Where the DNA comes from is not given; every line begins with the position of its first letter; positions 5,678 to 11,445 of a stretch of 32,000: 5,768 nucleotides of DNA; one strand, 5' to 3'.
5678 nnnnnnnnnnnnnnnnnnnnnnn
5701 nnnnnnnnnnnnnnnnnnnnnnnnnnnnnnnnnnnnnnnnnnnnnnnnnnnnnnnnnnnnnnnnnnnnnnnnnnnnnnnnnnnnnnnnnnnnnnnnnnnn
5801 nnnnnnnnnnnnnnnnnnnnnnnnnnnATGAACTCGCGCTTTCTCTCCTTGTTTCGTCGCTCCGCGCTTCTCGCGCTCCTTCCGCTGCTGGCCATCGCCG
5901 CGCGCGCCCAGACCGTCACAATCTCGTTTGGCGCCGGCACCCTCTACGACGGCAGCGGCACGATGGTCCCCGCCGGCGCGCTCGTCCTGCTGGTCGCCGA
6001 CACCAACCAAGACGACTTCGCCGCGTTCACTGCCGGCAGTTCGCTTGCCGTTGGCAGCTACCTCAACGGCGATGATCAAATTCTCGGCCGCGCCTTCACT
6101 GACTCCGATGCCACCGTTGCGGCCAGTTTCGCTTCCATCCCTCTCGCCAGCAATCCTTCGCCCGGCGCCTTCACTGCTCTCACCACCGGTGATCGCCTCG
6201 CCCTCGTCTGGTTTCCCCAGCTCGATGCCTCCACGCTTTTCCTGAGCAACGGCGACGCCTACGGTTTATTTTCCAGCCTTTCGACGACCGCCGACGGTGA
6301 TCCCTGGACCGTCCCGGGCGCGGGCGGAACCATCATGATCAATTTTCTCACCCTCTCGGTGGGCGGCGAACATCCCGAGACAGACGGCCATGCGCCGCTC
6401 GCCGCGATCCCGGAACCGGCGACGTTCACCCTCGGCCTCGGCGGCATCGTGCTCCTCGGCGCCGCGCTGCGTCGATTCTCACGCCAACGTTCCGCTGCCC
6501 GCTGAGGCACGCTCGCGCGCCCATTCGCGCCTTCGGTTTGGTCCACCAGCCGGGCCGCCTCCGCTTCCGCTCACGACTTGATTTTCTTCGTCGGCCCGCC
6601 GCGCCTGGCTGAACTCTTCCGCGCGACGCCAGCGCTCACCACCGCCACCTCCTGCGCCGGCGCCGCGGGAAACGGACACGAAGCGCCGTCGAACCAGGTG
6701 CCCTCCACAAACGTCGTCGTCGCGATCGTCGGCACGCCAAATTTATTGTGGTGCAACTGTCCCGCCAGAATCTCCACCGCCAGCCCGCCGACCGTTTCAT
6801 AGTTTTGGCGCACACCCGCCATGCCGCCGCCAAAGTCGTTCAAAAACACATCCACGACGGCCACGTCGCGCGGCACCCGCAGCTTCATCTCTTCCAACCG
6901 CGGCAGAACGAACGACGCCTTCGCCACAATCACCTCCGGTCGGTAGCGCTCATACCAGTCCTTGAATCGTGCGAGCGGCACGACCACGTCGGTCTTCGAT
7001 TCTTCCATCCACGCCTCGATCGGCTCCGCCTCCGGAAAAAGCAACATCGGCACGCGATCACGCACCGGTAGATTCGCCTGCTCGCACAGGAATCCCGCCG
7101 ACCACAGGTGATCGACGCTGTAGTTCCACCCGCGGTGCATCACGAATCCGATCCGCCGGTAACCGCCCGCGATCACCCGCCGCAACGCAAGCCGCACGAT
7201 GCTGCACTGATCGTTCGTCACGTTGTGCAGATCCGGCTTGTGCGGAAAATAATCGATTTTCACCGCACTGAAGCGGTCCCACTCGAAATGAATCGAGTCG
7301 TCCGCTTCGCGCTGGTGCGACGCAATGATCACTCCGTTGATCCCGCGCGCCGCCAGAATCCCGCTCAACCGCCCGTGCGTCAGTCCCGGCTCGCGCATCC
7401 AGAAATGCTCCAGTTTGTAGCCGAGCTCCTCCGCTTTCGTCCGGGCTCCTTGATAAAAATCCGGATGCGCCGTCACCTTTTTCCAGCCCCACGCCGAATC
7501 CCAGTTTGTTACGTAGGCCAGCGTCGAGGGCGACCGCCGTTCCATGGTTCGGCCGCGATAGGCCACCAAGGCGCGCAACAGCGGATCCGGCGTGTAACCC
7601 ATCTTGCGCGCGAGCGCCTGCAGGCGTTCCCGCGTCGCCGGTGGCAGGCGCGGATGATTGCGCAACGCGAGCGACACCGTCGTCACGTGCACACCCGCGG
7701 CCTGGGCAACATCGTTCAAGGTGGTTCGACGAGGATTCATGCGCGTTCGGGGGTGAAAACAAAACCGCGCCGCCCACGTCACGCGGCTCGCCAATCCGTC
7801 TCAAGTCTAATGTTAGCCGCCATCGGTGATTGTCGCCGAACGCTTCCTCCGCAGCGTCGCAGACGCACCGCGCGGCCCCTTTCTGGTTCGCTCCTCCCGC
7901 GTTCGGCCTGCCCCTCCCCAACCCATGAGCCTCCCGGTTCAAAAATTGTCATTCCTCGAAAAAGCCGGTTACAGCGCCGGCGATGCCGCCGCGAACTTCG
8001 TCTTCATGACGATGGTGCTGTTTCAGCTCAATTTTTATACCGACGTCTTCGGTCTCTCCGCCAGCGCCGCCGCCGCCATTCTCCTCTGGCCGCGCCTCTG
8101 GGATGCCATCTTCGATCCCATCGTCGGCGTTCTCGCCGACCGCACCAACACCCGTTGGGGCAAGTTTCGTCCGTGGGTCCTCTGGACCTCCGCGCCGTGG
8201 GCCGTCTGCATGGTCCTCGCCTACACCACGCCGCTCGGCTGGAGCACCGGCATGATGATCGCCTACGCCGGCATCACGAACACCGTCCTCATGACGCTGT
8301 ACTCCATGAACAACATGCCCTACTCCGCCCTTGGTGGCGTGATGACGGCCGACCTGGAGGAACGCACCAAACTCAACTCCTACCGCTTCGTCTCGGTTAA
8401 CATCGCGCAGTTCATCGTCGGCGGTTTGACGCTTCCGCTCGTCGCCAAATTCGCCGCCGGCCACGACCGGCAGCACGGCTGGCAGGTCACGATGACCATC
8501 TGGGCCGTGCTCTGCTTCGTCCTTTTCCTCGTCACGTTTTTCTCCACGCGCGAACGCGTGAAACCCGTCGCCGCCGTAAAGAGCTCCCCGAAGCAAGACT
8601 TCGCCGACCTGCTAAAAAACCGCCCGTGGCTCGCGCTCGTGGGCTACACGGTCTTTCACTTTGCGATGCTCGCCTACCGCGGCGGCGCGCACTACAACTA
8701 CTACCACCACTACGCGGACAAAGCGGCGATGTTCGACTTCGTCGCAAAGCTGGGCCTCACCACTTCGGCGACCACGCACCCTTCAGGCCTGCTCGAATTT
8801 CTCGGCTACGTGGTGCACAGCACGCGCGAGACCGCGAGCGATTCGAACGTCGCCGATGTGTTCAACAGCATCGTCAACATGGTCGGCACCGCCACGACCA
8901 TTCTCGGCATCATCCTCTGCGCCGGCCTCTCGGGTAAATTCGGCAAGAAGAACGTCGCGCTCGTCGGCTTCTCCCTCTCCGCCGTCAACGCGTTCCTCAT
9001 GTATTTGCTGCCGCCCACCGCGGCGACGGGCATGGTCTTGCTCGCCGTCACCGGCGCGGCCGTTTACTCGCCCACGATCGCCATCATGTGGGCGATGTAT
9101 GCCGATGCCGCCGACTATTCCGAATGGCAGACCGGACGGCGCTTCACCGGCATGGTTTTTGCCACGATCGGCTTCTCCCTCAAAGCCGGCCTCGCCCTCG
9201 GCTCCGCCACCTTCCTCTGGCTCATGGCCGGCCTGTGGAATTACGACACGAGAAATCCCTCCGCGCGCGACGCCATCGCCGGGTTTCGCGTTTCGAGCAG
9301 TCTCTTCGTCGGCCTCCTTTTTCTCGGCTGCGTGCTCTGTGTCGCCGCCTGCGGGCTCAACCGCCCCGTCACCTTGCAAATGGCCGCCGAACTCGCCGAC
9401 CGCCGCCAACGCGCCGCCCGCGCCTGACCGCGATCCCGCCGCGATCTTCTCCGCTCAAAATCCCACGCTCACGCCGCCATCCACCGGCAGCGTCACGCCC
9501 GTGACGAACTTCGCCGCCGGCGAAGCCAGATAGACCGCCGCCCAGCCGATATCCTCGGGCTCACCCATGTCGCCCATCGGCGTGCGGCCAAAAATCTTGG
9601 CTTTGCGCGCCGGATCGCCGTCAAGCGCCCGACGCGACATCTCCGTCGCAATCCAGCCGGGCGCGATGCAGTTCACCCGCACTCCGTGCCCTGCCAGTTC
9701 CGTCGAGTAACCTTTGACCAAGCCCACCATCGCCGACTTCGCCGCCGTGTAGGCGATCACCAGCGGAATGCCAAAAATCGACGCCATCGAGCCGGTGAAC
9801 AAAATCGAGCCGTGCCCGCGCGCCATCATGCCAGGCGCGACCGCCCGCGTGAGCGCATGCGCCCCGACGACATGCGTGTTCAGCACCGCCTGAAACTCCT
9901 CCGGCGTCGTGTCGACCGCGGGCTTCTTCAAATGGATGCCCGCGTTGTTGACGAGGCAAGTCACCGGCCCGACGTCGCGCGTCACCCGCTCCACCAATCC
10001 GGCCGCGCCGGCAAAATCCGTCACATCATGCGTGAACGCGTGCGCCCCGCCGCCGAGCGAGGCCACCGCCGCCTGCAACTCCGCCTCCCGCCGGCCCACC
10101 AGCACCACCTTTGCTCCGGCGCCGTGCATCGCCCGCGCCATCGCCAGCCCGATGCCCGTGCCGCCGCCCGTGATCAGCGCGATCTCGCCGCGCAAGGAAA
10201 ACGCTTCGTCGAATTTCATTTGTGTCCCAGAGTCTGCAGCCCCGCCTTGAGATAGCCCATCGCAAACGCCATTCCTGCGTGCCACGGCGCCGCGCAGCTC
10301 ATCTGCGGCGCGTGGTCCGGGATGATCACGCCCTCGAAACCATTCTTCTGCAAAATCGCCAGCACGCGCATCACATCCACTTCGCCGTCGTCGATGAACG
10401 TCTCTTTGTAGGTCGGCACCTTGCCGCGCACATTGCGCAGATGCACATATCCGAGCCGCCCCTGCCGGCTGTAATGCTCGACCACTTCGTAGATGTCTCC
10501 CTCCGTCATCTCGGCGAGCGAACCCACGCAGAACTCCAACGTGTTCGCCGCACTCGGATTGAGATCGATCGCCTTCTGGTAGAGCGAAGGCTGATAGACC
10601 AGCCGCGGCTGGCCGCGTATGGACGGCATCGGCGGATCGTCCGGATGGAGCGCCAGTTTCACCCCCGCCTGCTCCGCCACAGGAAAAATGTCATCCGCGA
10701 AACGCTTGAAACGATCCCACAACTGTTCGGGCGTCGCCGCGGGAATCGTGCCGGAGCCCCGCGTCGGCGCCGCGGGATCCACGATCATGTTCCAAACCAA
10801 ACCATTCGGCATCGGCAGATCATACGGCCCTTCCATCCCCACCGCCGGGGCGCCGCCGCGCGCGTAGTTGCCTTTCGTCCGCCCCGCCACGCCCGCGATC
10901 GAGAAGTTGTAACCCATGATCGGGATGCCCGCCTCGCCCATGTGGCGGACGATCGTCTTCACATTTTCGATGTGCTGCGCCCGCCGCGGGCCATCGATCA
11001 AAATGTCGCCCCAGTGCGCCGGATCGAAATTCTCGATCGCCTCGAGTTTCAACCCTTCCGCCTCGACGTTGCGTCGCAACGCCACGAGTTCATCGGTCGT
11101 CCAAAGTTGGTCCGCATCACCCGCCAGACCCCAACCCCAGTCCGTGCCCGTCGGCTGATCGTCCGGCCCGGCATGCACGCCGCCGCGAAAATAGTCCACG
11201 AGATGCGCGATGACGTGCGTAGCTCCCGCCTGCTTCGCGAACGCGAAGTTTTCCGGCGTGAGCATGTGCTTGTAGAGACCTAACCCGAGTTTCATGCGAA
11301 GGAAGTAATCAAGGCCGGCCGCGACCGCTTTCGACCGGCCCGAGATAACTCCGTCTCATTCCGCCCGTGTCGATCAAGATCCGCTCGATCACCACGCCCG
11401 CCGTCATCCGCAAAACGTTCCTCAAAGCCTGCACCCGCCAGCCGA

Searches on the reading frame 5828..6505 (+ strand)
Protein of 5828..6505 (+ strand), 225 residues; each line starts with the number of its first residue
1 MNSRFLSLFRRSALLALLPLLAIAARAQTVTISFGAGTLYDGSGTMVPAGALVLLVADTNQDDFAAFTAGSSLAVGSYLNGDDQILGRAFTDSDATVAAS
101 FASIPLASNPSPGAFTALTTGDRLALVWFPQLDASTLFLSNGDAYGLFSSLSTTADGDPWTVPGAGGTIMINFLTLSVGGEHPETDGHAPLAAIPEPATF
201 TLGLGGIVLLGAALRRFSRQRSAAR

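Call 6: search_protein_families(library=pfam, proteins=[window:5828-6505:+], max_evalue=0.001)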
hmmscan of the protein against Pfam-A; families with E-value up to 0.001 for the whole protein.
window:5828-6505:+ (225 aa): 1 family
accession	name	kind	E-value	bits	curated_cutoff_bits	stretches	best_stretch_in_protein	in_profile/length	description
PF07589.16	PEP-CTERM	-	3.1e-05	24.3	20.7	1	193-216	1-23/24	PEP-CTERM motif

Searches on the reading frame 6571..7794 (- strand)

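Call 6: search_protein_families(library=pfam, proteins=[window:6571-7794:-], max_evalue=0.001)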
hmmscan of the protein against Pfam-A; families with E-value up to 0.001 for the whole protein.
window:6571-7794:- (407 aa): 2 families
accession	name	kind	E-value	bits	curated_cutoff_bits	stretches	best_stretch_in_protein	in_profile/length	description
PF00356.27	LacI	-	5.6e-12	45.7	27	1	25-70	1-46/46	Bacterial regulatory proteins, lacI family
PF13377.12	Peripla_BP_3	-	9.1e-09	36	26.5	1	206-352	3-150/167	Periplasmic binding protein-like domain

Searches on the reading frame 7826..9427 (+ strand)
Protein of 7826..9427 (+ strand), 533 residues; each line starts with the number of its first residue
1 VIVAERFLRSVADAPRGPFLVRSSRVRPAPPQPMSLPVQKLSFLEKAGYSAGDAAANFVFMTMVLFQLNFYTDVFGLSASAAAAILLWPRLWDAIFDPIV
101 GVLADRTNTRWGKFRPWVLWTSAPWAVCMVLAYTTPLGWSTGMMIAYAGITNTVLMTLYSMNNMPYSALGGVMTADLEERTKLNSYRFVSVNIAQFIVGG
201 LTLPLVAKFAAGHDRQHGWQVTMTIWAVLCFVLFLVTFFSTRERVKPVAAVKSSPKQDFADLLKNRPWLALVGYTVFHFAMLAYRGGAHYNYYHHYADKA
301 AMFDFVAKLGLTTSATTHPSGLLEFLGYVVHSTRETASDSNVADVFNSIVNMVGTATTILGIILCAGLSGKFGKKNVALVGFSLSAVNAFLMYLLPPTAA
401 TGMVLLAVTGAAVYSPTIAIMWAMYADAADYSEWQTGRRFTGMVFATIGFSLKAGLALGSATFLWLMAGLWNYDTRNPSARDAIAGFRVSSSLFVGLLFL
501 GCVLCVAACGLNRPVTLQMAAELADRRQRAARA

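Call 6: search_protein_families(library=pfam, proteins=[window:7826-9427:+], max_evalue=0.001)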
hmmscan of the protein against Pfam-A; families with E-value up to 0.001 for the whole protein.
window:7826-9427:+ (533 aa): 2 families
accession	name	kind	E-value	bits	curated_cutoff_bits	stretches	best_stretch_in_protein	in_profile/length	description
PF13347.12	MFS_2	-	7.5e-74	249.2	27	2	48-310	1-268/427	MFS/sugar transport protein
PF07690.21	MFS_1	-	5.9e-10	39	33.4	1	178-459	117-346/347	Major Facilitator Superfamily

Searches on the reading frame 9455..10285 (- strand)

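Call 6: search_protein_families(library=pfam, proteins=[window:9455-10285:-], max_evalue=0.001)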
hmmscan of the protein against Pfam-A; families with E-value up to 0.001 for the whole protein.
window:9455-10285:- (276 aa): 4 families
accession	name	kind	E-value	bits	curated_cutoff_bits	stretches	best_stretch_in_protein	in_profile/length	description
PF13561.12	adh_short_C2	-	5.8e-59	200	27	1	43-273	6-236/236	Enoyl-(Acyl carrier protein) reductase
PF00106.31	adh_short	-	1.2e-50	172.2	26.6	1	35-219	2-189/195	short chain dehydrogenase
PF08659.16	KR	-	2.6e-18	67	22.6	1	37-192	4-162/180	KR domain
PF23441.1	SDR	-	1.6e-07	31.4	27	1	35-272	9-255/258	SDR-like rossmann domain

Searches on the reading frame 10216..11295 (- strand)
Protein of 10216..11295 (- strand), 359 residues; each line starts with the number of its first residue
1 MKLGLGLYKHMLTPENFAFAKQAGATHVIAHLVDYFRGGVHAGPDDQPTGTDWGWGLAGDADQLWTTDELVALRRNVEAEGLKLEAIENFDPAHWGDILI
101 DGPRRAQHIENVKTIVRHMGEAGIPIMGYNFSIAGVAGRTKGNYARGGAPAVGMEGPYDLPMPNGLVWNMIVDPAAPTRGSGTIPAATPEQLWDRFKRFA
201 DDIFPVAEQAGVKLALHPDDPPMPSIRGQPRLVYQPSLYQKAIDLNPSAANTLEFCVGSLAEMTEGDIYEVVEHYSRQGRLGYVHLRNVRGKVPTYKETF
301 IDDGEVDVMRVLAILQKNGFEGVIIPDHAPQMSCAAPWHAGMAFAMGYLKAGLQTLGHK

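Call 6: search_protein_families(library=pfam, proteins=[window:10216-11295:-], max_evalue=0.001)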
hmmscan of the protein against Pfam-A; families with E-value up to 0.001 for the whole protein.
window:10216-11295:- (359 aa): 2 families
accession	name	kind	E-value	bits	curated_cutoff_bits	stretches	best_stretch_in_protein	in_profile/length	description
PF03786.19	UxuA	-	1.8e-51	175.4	23.7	2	190-333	178-323/352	D-mannonate dehydratase (UxuA)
PF01261.30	AP_endonuc_2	-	3.8e-08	33.8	31.1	1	185-328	93-229/249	Xylose isomerase-like TIM barrel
